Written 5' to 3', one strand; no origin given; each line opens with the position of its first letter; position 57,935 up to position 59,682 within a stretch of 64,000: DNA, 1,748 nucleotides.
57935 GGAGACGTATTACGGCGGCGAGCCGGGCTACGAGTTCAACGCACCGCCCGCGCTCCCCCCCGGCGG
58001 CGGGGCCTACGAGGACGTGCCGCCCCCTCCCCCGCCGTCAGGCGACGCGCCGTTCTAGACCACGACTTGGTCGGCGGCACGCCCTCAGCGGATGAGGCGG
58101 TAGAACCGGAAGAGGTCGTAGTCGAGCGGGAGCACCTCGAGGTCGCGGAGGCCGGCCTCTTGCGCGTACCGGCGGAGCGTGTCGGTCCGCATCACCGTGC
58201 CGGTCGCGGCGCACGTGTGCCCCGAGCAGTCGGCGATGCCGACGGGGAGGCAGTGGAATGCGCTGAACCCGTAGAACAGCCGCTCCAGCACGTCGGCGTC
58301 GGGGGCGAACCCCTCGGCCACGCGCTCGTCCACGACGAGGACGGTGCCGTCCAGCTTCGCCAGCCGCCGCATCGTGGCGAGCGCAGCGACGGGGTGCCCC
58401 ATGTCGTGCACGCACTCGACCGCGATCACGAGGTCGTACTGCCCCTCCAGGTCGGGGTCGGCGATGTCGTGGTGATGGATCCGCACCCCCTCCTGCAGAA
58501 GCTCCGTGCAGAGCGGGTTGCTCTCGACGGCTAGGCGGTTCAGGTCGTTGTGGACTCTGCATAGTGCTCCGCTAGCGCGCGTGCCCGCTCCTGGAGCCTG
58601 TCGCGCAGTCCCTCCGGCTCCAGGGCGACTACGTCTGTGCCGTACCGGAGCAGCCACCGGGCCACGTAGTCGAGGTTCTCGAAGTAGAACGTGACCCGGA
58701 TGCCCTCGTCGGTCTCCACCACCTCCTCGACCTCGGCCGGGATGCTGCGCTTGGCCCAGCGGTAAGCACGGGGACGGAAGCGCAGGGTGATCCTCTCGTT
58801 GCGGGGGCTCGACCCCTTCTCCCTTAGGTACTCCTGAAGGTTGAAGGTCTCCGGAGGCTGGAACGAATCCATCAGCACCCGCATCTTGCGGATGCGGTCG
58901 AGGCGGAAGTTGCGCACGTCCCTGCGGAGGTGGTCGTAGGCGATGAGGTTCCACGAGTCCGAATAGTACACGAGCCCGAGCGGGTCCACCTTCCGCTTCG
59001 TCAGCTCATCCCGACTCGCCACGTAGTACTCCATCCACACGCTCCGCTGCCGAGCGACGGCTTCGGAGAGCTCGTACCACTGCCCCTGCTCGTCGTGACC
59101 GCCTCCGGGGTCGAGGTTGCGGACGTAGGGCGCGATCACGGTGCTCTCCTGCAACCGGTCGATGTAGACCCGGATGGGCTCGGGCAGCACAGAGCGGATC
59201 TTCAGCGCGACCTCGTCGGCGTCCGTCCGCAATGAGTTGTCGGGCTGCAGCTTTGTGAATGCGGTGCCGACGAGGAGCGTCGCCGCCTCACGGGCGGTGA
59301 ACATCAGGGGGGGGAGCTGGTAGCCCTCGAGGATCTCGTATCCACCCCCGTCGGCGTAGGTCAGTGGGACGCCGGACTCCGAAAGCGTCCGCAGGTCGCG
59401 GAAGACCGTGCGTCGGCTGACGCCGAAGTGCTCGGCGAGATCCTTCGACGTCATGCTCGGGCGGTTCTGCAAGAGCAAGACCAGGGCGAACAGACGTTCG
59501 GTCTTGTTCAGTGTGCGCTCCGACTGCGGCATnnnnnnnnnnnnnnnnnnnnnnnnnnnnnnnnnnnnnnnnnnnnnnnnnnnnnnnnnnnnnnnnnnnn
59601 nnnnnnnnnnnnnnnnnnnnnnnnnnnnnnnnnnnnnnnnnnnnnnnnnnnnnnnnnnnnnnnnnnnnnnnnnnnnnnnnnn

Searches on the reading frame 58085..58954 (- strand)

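Call 6: search_protein_families(library=pfam, proteins=[window:58085-58954:-])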
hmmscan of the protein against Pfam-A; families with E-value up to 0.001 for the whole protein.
window:58085-58954:- (289 aa): 2 families
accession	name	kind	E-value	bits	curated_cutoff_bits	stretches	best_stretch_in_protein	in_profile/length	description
PF13489.12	Methyltransf_23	-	6.3e-05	23.2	27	1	161-273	66-163/164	Methyltransferase domain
PF08242.18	Methyltransf_12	-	0.00035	21.7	30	1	157-204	51-97/98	Methyltransferase domain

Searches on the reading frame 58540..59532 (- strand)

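Call 6: search_protein_families(library=pfam, proteins=[window:58540-59532:-])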
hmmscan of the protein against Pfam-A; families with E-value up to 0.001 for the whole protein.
window:58540-59532:- (330 aa): 10 families
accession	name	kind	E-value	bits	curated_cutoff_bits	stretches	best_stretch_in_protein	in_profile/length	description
PF13280.12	WYL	-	4.4e-22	78.3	21.8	1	154-219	5-70/70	WYL domain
PF25583.1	WCX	-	2.7e-17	63.3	23.9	1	246-321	3-76/76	WCX domain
PF08279.18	HTH_11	-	8.1e-13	48.5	25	1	13-65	1-54/55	HTH domain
PF19187.6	HTH_PafC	-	1.6e-11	44.5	32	1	12-61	4-53/115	PafC helix-turn-helix domain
PF08220.18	HTH_DeoR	-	7.6e-08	32.4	21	1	15-62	3-49/57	DeoR-like helix-turn-helix domain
PF13545.12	HTH_Crp_2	-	3.9e-05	23.9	27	1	25-55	21-51/70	Crp-like helix-turn-helix domain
PF09339.16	HTH_IclR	-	6.9e-05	23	22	1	12-54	3-46/52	IclR helix-turn-helix domain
PF01047.28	MarR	-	8.8e-05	22.8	24.6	1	11-54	2-45/59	MarR family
PF13412.12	HTH_24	-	0.0001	22.3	21.9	1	16-55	7-46/48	Winged helix-turn-helix DNA-binding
PF01022.26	HTH_5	-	0.00063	20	22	0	17-54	7-43/47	Bacterial regulatory protein, arsR family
